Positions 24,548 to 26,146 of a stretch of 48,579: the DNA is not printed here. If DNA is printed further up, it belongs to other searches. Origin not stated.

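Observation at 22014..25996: ACP / KS / Cys-less KS partner operon fused in register to a class I HMG-CoA reductase homologue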

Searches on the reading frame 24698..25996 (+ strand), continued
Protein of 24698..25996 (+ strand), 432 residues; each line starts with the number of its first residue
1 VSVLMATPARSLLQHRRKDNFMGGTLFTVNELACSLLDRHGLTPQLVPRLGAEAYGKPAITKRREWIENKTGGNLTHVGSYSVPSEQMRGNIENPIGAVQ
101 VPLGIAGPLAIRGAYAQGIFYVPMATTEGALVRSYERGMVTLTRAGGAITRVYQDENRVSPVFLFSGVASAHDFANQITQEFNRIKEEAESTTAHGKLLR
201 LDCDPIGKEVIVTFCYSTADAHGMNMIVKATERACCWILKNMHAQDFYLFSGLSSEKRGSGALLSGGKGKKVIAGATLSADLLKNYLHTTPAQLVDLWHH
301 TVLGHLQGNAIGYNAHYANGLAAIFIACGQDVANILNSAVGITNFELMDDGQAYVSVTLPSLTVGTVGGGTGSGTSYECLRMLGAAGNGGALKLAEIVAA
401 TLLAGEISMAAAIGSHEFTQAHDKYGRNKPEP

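Call 31: find_encoding_contigs(protein=P0009, flank=10000, max_places=2)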
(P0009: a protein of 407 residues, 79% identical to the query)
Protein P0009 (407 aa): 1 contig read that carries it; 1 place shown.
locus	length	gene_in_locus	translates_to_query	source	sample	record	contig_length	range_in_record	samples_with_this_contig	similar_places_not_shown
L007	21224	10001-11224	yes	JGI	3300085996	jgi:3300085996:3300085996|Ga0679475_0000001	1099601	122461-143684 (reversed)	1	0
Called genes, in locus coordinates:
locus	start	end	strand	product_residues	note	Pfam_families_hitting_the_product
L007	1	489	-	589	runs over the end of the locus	PF01839:FG-GAP (faint), PF13517:FG-GAP_3, PF07593:UnbV_ASPIC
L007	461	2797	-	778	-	PF01839:FG-GAP (faint), PF13517:FG-GAP_3, PF07593:UnbV_ASPIC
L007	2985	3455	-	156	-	PF01575:MaoC_dehydratas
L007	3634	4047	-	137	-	-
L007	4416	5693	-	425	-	PF04338:DUF481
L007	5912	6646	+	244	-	PF00072:Response_reg, PF00196:GerE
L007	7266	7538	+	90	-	PF00550:PP-binding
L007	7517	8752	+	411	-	PF00109:ketoacyl-synt, PF02801:Ketoacyl-synt_C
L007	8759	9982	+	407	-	PF00109:ketoacyl-synt, PF02801:Ketoacyl-synt_C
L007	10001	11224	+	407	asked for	PF00368:HMG-CoA_red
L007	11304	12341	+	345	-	PF08281:Sigma70_r4_2 (faint)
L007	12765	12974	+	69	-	-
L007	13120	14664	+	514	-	PF00890:FAD_binding_2 (weak), PF01266:DAO (weak), PF01494:FAD_binding_3 (faint), PF01946:Thi4 (weak), PF07992:Pyr_redox_2 (weak), PF12831:FAD_oxidored (weak), PF01593:Amino_oxidase, PF13450:NAD_binding_8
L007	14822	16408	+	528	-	PF01553:Acyltransferase, PF03982:DAGAT (weak)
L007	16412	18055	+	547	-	PF03109:ABC1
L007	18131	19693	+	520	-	PF03109:ABC1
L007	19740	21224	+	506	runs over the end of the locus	PF03055:RPE65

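Call 32: list_cluster_members(proteins=[P0008, P0023, P0044, P0052, P0058, P0077, P0080, P0081, P0108, P0120])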
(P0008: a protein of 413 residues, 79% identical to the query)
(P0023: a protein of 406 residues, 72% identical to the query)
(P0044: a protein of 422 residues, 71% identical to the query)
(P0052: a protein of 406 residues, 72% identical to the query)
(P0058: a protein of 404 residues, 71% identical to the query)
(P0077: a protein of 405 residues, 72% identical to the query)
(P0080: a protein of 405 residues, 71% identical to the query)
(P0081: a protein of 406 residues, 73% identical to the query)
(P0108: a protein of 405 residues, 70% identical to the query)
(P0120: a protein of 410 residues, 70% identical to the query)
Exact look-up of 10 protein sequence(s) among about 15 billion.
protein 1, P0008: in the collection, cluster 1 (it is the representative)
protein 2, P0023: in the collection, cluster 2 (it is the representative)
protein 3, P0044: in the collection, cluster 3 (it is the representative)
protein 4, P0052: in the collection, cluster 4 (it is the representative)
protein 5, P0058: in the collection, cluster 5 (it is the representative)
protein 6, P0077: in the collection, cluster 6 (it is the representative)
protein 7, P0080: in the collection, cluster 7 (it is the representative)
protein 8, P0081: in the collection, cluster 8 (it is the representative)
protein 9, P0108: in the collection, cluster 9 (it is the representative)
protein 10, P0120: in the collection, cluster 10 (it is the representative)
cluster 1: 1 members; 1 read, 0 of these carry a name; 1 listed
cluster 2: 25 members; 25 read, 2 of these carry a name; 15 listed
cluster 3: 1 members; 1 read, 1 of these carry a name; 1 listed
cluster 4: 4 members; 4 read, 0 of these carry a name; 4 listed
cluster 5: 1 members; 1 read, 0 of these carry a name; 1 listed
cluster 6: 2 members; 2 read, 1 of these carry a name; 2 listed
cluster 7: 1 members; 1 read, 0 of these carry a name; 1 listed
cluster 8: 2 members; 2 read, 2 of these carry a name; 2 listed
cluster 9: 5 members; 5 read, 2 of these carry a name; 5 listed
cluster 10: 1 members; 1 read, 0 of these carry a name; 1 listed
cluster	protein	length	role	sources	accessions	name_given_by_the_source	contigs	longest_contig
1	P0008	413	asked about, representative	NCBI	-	-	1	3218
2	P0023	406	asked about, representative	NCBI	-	-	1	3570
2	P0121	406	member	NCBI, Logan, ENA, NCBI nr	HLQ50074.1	MAG TPA: hydroxymethylglutaryl-CoA reductase [Terriglobales bacterium] | hydroxymethylglutaryl-CoA reductase [Terriglobales bacterium]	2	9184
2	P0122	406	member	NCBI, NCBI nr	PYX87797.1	MAG: hydroxymethylglutaryl-CoA reductase [Acidobacteria bacterium] | MAG: hydroxymethylglutaryl-CoA reductase [Acidobacteriota bacterium]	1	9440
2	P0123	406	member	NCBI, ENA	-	-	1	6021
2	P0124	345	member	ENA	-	-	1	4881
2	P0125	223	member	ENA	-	-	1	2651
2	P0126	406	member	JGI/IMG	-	-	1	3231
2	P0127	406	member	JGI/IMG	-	-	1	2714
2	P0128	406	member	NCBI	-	-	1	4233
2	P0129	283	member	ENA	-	-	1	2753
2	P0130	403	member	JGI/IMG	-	-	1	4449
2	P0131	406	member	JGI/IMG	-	-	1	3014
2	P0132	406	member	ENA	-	-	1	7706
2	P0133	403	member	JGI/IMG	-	-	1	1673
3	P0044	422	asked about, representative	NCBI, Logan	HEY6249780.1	MAG TPA: hydroxymethylglutaryl-CoA reductase [Candidatus Angelobacter sp.]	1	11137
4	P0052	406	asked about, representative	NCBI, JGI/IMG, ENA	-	-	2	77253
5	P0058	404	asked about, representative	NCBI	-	-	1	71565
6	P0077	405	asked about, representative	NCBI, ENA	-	-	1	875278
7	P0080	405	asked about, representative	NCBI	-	-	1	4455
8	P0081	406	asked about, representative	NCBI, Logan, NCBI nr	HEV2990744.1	MAG TPA: hydroxymethylglutaryl-CoA reductase [Candidatus Angelobacter sp.] | hydroxymethylglutaryl-CoA reductase [Candidatus Angelobacter sp.]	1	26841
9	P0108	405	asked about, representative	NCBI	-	-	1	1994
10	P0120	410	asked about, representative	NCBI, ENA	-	-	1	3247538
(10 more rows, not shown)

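Call 39: search_solved_structures(query=window:24761-25996:+, show_alignments=5, max_evalue=1e-40)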
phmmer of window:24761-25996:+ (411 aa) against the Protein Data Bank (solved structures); distinct sequences matched with E-value up to 1e-40: 6.
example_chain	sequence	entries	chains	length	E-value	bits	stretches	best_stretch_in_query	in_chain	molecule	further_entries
6hr7_A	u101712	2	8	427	4.5e-90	305.6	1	35-406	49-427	HMG-CoA reductase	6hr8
8ecg_A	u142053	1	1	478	1.1e-56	195.6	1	35-408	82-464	3-hydroxy-3-methylglutaryl-coenzyme A reductase 1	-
7uli_AAA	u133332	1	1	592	2.2e-56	194.7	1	35-408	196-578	3-hydroxy-3-methylglutaryl-coenzyme A reductase 1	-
2q1l_A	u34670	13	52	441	4e-50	174.1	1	68-408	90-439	3-hydroxy-3-methylglutaryl-coenzyme A reductase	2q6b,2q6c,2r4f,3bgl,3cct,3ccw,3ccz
1dq8_A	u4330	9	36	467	5.4e-50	173.6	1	68-408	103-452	PROTEIN (HMG-COA REDUCTASE) | HMG-COA REDUCTASE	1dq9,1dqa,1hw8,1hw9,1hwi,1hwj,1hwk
8pkn_A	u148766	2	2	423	2.1e-48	168.4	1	68-393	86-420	3-hydroxy-3-methylglutaryl-coenzyme A reductase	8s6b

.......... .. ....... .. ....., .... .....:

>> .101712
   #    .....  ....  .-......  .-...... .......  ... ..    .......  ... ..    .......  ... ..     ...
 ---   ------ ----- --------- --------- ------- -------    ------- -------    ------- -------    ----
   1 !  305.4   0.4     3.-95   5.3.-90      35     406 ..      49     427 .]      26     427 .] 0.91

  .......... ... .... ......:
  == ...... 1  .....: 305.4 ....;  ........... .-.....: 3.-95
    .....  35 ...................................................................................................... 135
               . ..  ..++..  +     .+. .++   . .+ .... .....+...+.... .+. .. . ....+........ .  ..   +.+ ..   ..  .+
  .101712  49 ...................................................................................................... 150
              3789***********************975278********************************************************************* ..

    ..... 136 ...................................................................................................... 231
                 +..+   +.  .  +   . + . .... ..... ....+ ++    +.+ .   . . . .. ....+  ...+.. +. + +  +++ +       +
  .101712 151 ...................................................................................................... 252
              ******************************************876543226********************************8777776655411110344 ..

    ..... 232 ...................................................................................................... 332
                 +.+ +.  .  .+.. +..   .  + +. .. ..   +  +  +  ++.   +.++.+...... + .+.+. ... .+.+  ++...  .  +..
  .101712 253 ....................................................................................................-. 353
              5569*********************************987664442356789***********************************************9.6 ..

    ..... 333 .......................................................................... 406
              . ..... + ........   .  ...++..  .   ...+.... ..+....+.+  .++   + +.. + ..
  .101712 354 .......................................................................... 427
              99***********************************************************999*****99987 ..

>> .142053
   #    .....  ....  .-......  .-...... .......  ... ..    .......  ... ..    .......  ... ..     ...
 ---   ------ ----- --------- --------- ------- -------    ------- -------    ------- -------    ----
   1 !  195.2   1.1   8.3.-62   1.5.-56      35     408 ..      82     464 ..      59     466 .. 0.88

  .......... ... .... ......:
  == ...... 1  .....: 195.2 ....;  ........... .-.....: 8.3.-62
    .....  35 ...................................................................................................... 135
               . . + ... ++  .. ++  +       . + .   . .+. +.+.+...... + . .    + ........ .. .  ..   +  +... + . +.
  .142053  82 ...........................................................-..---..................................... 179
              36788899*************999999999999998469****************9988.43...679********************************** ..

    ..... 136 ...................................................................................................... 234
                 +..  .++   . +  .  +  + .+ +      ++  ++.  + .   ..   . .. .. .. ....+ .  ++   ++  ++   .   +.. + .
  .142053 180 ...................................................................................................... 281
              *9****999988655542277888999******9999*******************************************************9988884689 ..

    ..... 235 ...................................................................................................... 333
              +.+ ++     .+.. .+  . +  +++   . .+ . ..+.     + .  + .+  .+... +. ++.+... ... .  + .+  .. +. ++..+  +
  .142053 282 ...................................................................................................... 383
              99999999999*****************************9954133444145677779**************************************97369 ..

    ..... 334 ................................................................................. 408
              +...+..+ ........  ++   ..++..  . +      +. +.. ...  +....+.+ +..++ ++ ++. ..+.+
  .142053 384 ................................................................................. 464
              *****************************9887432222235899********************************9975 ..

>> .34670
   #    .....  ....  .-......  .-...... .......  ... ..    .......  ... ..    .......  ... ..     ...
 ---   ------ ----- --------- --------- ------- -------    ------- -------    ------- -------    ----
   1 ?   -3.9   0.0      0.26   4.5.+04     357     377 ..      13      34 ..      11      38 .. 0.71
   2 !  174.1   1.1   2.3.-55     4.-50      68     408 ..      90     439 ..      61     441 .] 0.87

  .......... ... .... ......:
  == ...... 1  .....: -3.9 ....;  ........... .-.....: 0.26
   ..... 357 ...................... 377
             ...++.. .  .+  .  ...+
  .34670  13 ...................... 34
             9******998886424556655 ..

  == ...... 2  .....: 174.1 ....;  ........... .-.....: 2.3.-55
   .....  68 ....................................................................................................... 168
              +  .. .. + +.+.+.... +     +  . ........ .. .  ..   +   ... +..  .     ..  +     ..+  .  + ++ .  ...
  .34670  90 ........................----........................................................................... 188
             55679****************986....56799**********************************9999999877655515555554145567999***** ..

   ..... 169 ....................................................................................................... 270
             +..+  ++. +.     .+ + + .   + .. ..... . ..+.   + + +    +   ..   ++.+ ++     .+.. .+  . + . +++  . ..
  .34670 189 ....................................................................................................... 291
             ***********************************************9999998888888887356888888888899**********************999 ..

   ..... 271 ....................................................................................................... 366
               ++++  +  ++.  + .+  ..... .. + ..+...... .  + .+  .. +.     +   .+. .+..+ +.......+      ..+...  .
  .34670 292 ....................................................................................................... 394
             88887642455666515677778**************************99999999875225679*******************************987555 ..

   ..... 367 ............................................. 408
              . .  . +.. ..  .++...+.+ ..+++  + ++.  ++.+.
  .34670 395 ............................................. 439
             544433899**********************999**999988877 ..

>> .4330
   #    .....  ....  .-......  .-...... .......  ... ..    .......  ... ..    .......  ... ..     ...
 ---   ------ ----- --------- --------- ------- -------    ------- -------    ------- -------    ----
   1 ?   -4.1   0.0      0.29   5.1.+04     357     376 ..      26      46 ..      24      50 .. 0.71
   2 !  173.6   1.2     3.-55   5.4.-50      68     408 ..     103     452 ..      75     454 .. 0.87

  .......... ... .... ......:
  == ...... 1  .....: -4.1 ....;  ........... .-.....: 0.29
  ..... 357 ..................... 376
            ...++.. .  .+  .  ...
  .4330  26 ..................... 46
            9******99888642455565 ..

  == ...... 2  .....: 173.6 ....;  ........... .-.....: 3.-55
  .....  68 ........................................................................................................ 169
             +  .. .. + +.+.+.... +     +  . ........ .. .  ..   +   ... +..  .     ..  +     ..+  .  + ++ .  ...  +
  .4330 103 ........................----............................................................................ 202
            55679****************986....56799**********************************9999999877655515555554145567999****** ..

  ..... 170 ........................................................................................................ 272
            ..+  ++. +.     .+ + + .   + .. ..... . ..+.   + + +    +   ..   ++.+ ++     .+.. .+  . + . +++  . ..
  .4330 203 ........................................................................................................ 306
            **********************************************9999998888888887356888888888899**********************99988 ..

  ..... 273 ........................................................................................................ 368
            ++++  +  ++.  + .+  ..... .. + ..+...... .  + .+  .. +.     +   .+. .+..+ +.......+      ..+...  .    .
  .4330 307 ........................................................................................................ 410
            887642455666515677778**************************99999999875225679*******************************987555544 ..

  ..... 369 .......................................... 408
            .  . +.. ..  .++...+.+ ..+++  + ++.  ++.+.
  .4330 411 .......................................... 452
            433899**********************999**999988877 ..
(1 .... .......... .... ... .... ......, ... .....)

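Call 56: search_protein_representatives(protein=window:24761-25996:+)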
Query: 411 residues. Proteins with E-value up to 0.001 (for the whole library): 3339; up to 1e-10: 2080; up to 1e-30: 771. The best 150 are listed.
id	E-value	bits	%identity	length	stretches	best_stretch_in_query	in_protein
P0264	1.0e-145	502.0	60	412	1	24-409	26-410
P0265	1.3e-113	396.4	49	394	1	24-409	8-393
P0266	2.9e-109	382.0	47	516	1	15-403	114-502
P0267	1.1e-105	370.3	46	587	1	23-407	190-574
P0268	3.7e-103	361.9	60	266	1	33-293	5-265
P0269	9.1e-103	360.6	45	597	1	23-407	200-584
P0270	6.3e-102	357.9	48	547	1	34-409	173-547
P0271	6.8e-102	357.7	45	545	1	30-410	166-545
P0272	9.2e-101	354.0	46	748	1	22-407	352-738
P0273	1.1e-100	353.8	46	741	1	18-407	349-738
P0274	2.6e-100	352.6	43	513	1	23-409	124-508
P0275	2.2e-98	346.2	44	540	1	25-402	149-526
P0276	9.1e-98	344.2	45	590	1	24-406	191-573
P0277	2.1e-97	343.0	47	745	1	36-400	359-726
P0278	5.8e-97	341.5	45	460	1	34-406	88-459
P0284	6.7e-95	334.7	44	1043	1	34-410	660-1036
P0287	1.9e-94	333.2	42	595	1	19-410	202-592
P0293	3.3e-90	319.3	44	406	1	40-402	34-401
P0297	1.7e-86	307.0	43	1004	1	34-407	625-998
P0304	5.4e-81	288.9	40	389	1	22-409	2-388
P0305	4.9e-80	285.8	42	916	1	21-409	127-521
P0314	1.5e-77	277.6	40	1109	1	23-410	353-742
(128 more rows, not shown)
